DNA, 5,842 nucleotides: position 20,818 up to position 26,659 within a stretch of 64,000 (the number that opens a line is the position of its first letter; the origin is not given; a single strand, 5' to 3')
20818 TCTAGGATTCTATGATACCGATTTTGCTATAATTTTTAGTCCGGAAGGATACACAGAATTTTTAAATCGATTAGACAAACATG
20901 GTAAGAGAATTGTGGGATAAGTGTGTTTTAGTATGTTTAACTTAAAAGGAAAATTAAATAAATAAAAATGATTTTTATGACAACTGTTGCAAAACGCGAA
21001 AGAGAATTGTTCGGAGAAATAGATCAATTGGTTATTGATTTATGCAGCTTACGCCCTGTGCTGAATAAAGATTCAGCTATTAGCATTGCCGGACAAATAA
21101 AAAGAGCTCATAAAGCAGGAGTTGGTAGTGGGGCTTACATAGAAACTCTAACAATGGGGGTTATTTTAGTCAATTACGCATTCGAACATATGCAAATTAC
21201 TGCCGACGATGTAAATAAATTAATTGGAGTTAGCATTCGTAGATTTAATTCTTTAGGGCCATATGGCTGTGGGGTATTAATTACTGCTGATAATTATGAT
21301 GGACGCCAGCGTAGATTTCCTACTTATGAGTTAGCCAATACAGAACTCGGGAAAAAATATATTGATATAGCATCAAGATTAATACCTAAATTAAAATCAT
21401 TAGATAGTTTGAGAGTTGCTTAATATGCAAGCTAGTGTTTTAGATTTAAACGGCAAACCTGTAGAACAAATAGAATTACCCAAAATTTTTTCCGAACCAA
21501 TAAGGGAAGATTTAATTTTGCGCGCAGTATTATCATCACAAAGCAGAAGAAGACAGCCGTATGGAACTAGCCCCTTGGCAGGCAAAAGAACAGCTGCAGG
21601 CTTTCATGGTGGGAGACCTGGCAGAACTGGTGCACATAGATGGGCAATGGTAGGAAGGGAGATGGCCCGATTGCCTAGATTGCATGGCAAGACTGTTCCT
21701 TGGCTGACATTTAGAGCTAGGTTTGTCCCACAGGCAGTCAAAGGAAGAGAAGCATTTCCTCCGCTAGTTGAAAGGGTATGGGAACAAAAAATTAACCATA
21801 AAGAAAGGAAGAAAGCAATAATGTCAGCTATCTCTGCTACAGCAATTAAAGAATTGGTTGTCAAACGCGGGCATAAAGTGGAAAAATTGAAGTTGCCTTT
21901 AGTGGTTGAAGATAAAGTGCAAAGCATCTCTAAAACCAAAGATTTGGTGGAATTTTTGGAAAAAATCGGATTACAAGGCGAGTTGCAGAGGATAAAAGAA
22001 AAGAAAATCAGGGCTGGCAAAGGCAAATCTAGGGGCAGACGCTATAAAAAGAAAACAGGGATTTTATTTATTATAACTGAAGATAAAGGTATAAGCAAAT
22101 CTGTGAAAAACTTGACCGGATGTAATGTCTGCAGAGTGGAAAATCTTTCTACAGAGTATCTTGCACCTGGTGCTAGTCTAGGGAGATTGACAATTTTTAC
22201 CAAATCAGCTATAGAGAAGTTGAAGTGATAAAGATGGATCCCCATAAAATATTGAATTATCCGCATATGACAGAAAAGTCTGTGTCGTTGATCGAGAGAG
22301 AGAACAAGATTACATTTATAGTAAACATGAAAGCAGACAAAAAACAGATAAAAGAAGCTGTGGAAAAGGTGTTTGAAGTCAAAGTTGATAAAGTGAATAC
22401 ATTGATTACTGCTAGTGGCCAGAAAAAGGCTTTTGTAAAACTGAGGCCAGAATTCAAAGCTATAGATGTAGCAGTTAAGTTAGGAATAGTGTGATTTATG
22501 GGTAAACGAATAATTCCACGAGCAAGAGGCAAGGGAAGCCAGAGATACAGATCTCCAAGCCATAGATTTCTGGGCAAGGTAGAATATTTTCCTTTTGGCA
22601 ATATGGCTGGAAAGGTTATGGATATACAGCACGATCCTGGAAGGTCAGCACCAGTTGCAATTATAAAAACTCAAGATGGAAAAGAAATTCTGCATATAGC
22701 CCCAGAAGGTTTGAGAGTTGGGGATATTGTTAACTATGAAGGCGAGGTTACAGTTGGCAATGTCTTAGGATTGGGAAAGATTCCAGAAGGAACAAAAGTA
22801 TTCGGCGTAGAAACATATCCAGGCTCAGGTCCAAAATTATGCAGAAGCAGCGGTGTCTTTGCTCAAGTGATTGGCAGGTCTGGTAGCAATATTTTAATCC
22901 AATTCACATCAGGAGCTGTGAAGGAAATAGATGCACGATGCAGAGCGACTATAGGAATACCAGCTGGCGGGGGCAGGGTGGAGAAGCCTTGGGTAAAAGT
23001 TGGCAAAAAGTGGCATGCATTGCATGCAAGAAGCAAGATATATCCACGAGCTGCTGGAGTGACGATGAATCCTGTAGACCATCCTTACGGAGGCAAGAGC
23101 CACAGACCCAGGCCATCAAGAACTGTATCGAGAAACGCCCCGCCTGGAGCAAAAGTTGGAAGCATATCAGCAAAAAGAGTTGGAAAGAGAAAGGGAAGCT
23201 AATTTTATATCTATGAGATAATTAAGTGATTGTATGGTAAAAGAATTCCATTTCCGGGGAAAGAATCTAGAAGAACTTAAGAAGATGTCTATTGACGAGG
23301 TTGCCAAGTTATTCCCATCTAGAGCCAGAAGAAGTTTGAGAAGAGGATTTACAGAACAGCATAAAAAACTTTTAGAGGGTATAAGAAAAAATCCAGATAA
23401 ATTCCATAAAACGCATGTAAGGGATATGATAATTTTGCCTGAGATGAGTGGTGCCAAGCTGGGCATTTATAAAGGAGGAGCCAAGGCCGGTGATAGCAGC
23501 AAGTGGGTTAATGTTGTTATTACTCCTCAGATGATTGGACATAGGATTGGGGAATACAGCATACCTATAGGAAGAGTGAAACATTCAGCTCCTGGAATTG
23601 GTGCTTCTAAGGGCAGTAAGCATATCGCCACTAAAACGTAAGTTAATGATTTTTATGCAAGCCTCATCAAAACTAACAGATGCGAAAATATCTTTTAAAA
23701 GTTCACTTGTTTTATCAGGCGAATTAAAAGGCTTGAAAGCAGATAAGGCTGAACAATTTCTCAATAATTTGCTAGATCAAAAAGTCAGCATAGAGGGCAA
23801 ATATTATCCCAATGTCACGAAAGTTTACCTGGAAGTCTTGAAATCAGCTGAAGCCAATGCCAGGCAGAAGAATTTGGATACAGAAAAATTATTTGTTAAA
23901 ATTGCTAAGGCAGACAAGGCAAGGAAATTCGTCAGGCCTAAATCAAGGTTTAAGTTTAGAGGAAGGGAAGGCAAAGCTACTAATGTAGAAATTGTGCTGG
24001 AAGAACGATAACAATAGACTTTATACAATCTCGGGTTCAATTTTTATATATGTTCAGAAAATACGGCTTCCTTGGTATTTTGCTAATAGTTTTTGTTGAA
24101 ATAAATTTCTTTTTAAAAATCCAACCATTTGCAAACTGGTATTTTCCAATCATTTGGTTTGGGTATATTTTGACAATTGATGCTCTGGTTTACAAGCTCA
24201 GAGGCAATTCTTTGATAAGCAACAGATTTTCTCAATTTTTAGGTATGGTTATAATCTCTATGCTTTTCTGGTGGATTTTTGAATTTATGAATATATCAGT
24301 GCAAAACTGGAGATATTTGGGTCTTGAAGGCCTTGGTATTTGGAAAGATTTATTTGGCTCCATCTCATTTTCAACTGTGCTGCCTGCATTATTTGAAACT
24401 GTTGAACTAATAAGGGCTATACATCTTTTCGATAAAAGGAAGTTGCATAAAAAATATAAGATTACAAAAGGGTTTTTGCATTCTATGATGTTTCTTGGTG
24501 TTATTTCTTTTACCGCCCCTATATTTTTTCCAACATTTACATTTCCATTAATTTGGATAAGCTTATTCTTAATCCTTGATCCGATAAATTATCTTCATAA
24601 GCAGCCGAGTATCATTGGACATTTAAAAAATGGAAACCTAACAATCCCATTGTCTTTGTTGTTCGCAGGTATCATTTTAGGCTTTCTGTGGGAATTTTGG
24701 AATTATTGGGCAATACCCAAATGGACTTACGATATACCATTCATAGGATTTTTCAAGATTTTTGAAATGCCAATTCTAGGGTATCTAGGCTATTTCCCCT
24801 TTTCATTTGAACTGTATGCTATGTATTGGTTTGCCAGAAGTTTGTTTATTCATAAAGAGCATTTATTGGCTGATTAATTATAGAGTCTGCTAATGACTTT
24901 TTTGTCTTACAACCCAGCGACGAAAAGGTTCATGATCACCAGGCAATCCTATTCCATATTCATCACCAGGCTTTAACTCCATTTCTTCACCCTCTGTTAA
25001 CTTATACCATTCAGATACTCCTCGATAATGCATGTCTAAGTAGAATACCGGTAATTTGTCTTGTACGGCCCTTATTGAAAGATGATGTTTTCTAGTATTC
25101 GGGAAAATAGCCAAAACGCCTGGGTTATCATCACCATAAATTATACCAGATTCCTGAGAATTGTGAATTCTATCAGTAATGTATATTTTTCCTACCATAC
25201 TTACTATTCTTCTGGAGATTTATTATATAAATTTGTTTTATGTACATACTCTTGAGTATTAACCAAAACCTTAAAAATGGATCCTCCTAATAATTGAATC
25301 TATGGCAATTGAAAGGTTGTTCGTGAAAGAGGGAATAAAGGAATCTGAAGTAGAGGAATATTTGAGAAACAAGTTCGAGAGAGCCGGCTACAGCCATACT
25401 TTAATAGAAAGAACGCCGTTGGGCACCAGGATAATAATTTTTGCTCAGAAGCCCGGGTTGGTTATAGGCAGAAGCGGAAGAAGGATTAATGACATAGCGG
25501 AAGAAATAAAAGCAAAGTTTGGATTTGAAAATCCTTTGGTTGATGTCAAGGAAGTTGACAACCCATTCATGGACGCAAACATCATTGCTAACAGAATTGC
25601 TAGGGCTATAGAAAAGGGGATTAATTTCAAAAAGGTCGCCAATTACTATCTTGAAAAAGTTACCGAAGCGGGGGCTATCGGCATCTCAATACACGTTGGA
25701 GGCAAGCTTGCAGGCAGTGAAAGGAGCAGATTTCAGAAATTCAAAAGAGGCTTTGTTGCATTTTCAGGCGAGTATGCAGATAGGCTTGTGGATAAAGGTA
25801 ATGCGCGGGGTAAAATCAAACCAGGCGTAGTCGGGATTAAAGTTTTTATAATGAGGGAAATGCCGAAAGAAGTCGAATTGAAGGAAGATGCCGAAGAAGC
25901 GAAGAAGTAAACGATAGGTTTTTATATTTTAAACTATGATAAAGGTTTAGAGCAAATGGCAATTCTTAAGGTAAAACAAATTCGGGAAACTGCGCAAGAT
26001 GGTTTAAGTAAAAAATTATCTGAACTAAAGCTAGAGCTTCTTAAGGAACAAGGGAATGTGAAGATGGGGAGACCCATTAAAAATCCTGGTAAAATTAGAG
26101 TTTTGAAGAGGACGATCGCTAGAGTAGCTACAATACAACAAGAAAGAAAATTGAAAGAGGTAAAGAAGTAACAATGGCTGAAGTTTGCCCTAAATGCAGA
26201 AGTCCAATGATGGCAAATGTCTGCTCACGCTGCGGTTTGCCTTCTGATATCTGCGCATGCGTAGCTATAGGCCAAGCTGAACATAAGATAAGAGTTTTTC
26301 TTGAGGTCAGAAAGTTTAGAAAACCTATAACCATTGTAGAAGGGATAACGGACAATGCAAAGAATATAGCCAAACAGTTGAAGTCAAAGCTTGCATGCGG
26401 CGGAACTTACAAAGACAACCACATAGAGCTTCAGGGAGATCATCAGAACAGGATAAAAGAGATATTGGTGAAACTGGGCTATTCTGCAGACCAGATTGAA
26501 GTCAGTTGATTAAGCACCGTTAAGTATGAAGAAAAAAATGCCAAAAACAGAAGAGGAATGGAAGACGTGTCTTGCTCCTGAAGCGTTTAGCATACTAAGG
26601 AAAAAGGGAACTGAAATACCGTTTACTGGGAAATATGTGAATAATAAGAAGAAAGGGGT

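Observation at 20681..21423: Two-gene cassette of unknown function translationally coupled inside the rpl3-rpl4 junction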

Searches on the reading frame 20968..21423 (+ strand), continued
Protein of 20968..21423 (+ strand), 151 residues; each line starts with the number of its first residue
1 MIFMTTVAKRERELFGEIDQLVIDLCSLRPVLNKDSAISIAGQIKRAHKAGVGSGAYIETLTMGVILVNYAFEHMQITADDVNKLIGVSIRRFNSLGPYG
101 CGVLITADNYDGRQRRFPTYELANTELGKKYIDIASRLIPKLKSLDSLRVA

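Call 57: fold_search(model_id=the predicted structure, library=viral)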
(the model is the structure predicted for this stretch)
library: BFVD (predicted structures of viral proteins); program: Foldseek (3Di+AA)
matches with E <= 10: 222; with E <= 0.001: 0
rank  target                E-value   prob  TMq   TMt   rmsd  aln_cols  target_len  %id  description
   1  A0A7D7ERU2            2.9e-01  0.98  0.38  0.41   4.5        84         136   13  (no name in the UniProt tables at hand)
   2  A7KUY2                3.7e-01  0.93  0.42  0.43   4.3       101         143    8  (no name in the UniProt tables at hand)
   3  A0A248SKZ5            4.1e-01  0.94  0.34  0.44   3.3        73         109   25  (no name in the UniProt tables at hand)
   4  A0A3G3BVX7            4.8e-01  0.47  0.27  0.41   5.4        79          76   16  Helix-turn-helix domain protein [Bacillus phage vB_BboS-125]
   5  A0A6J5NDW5            5.1e-01  0.87  0.36  0.51   5.8        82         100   18  Helix-turn-helix domain containing protein [uncultured Caudovirales phage]
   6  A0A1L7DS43            5.1e-01  0.63  0.32  0.40   7.5       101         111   13  Putative DNA binding transcriptional regulator MarR family [Ralstonia phage phiAp1]
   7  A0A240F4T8            6.6e-01  0.23  0.32  0.22  22.3       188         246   13  Transcriptional regulator [Ochrobactrum phage POI1126]
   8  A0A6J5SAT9            7.3e-01  0.41  0.29  0.42   8.1        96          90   14  Uncharacterized protein [uncultured Caudovirales phage]
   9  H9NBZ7                7.7e-01  0.57  0.34  0.47   4.7        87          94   15  (no name in the UniProt tables at hand)
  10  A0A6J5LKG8            8.1e-01  0.51  0.31  0.38  16.3        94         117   11  Helix-turn-helix domain containing protein [uncultured Caudovirales phage]
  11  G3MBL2                8.1e-01  0.38  0.33  0.19  13.7       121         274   16  Gp146 [Bacillus phage G]
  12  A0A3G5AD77            8.5e-01  0.54  0.29  0.06   6.5        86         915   14  Cullin family profile domain-containing protein [Satyrvirus sp.]
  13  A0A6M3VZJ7            9.0e-01  0.63  0.36  0.51   4.6        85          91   14  Putative transcriptional regulator [Saccharolobus solfataricus rod-shaped virus 1]
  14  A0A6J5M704            9.5e-01  0.47  0.31  0.12   5.8        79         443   16  Uncharacterized protein [uncultured Caudovirales phage]
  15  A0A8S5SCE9            9.5e-01  0.25  0.29  0.17   6.0        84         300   19  Replication protein [Siphoviridae sp. ctqBc4]
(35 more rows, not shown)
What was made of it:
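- Viral-library hits are HTH or MarR-like (call 57).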

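Call 62: find_related_loci(query=A1, collection=metagenome_contigs, flank=4000)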
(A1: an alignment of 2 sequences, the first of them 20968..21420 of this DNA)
Query A1 (151 aa) in metagenome_contigs; peptide patterns used: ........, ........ (x = any residue, [..] = any of these).
141 stretches matched a pattern, but none encodes a relative of the query by tblastn (E <= 1e-3).
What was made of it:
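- Tried and rejected: The metagenome scan with the window-type X alignment found nothing (call 62).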

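Call 74: search_protein_families(library=pfam, alignment_id=A4, max_evalue=10)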
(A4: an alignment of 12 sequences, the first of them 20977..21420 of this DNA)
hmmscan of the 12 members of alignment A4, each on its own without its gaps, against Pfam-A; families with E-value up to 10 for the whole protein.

A. member 1, window:20977-21420:+ (148 aa): 0 families

B. families by the number of members that match (of 12 scanned): 1 family
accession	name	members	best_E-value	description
PF15036.11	IL34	1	0.15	Interleukin 34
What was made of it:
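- On MarR / ArsR-SmtB winged-helix regulators: No HTH-type Pfam hit for any of the 12 members at E up to 10 (call 74).
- No MarR or HTH Pfam model matches any of the 12 members (call 74), so nucleic-acid binding is unproven.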

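Call 81: find_encoding_contigs(protein=P0001, flank=3000, max_places=6)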
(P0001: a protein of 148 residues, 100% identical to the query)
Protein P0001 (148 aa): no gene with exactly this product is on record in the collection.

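Call 90: find_related_loci(query=A1, collection=viral_contigs, flank=4000)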
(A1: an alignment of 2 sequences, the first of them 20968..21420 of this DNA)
Query A1 (151 aa) in viral_contigs; peptide patterns used: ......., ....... (x = any residue, [..] = any of these).
206 stretches matched a pattern, but none encodes a relative of the query by tblastn (E <= 1e-3).

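Call 91: search_dna_similar(query=window:20977-21420:+, collection=phages, mode=protein, max_evalue=1, max_rows=10)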
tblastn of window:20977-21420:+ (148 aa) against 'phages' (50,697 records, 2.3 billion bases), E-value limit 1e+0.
No match.

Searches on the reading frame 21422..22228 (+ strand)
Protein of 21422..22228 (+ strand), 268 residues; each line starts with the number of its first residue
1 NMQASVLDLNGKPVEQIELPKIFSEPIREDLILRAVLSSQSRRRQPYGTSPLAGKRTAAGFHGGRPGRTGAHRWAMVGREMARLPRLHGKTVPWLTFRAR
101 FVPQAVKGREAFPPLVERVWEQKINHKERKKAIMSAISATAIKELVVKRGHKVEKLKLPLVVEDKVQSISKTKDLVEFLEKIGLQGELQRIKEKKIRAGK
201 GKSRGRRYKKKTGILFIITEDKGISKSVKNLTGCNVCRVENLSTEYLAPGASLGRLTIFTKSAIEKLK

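Call 3: search_protein_families(library=pfam, proteins=[window:21422-22228:+], max_evalue=1)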
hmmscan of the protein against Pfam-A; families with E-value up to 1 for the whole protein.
window:21422-22228:+ (268 aa): 1 family
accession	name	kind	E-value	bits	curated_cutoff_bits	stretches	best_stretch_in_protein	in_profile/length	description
PF00573.27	Ribosomal_L4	-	2.9e-38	131.9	25.8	1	17-268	1-188/190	Ribosomal protein L4/L1 family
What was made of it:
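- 21425..22228 (+): rpl4 (uL4), the right conserved flank. The true start is ATG 21425. Pfam Ribosomal_L4, E 3e-38 (call 3).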

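Call 64: find_related_loci(query=A3, collection=metagenome_contigs, flank=3500)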
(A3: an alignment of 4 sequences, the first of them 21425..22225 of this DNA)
Query A3 (267 aa) in metagenome_contigs; peptide patterns used: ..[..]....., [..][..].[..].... (x = any residue, [..] = any of these).
169 stretches matched a pattern; 15 encode a relative of the query (tblastn E <= 1e-3); 15 distinct loci.
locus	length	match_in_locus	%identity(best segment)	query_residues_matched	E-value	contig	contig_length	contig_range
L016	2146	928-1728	85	1-267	4e-167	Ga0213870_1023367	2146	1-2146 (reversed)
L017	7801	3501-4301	84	1-267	3e-148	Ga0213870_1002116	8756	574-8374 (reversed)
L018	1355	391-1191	77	1-267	1e-155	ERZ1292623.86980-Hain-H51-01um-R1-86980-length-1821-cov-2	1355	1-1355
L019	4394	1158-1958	71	1-266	4e-129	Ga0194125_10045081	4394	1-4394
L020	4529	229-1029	71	1-266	6e-128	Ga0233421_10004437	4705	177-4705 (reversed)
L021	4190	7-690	86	39-266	1e-127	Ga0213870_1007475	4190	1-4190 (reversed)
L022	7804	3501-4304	70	1-267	1e-123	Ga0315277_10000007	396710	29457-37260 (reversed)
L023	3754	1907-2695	71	1-266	6e-124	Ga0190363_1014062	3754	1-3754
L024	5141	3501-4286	68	1-266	2e-115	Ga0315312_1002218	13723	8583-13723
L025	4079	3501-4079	79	1-209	4e-106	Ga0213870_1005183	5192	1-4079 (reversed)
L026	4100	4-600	71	69-266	3e-92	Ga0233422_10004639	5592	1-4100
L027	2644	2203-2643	71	1-147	4e-69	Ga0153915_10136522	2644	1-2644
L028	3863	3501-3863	58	1-126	7e-43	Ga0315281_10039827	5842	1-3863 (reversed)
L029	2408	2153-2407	71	1-85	2e-36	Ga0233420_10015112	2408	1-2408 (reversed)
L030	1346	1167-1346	78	1-60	3e-28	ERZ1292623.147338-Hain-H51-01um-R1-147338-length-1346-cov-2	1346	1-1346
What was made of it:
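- L016, L017 and L025 come from a single metagenome (call 64). Several different junction states co-occur in one metagenome (call 64).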

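Call 80: find_encoding_contigs(protein=window:21425-22225:+, flank=3000, max_places=6)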
Protein window:21425-22225:+ (267 aa): 1 contig read that carries it; 1 place shown.
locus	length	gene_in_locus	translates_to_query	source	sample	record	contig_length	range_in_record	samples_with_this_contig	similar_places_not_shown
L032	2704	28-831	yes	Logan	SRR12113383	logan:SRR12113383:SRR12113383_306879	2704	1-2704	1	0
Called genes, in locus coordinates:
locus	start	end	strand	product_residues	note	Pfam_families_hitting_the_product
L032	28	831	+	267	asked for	PF00573:Ribosomal_L4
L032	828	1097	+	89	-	PF00276:Ribosomal_L23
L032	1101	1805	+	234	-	PF00181:Ribosomal_L2_N, PF03947:Ribosomal_L2_C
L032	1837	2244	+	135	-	PF00203:Ribosomal_S19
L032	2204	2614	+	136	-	PF00237:Ribosomal_L22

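Call 101: search_protein_families(library=ncbifam, proteins=[L016:543-935:+, L017:3077-3508:+, L019:883-1158:+, L030:920-1174:+], max_evalue=1)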
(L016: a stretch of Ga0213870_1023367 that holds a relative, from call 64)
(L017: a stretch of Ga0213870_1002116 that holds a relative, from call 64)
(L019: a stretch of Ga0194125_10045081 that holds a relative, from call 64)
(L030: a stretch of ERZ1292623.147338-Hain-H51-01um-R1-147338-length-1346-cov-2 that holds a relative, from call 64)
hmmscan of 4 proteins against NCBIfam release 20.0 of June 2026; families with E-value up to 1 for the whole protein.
L016:543-935:+ (131 aa): 1 family
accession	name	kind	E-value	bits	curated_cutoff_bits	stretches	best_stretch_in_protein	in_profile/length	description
NF053623.1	fluoroAc_FarE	equivalog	0.11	11.3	675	1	66-111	375-418/419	fluoroacetate reductase subunit FarE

L017:3077-3508:+ (144 aa): 0 families

L019:883-1158:+ (92 aa): 1 family
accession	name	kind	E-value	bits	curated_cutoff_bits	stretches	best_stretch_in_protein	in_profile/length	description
NF053814.1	teico_TcaR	equivalog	0.065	13.3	170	1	47-85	106-144/151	MarR family transcriptional regulator TcaR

L030:920-1174:+ (85 aa): 0 families

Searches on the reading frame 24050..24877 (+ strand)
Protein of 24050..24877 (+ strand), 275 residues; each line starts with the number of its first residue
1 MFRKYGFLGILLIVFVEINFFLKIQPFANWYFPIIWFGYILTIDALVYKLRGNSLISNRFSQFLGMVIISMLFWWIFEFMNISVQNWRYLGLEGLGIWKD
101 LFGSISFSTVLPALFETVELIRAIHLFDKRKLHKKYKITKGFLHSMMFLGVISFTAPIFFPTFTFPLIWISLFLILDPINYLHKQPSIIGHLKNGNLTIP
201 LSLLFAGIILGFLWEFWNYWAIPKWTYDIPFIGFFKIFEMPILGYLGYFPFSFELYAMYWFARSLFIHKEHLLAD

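Call 3: search_protein_families(library=pfam, proteins=[window:24050-24877:+], max_evalue=1)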
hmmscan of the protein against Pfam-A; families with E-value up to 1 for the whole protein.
window:24050-24877:+ (275 aa): 1 family
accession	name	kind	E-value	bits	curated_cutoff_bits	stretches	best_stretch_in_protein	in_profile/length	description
PF06781.17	CrgA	-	0.053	14.1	24.8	1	156-214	36-88/89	Cell division protein CrgA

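Call 5: search_protein_families(library=phrogs, proteins=[window:24050-24877:+], max_evalue=1)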
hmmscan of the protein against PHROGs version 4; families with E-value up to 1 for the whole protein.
window:24050-24877:+ (275 aa): 1 family
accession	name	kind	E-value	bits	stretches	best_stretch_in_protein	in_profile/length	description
phrog_1129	-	lysis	0.13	13.3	0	194-218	31-55/86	holin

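Call 6: search_protein_families(library=ncbifam, proteins=[window:24050-24877:+], max_evalue=1)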
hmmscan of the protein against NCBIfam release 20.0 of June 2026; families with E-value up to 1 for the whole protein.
window:24050-24877:+ (275 aa): 1 family
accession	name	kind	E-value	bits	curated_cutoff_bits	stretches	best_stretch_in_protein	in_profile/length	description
NF009025.0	PRK12361.1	equivalog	0.043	12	505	1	136-221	4-85/546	hypothetical protein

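Call 7: search_protein_families(library=padloc, proteins=[window:24050-24877:+], max_evalue=1)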
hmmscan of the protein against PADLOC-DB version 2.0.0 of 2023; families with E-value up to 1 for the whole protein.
window:24050-24877:+ (275 aa): 0 families

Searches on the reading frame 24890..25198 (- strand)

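Call 3: search_protein_families(library=pfam, proteins=[window:24890-25198:-], max_evalue=1)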
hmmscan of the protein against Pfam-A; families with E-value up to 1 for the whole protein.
window:24890-25198:- (102 aa): 0 families

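Call 5: search_protein_families(library=phrogs, proteins=[window:24890-25198:-], max_evalue=1)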
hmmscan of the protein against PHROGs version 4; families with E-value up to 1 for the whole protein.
window:24890-25198:- (102 aa): 1 family
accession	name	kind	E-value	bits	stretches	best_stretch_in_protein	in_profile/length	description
phrog_18542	-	unknown function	0.22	12.9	0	8-40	53-85/106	-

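Call 6: search_protein_families(library=ncbifam, proteins=[window:24890-25198:-], max_evalue=1)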
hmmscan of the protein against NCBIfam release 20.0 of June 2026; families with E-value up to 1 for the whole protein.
window:24890-25198:- (102 aa): 0 families

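Call 7: search_protein_families(library=padloc, proteins=[window:24890-25198:-], max_evalue=1)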
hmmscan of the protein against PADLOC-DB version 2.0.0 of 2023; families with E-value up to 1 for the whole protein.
window:24890-25198:- (102 aa): 0 families

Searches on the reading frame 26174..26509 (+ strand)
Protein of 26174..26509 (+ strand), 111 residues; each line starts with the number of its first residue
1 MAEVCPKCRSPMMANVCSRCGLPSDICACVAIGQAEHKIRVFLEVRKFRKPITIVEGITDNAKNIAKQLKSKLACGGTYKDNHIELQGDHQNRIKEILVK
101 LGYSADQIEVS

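Call 61: search_protein_families(library=pfam, proteins=[window:26174-26509:+], max_evalue=0.01)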
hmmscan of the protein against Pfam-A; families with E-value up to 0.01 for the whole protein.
window:26174-26509:+ (111 aa): 2 families
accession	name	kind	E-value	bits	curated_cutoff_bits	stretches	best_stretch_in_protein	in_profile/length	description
PF01253.27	SUI1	-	7.7e-18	65.2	25.5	1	36-103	2-76/77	Translation initiation factor SUI1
PF05046.19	Img2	-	6.3e-05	23.6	34.4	1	36-102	10-83/84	Mitochondrial large subunit ribosomal protein (Img2)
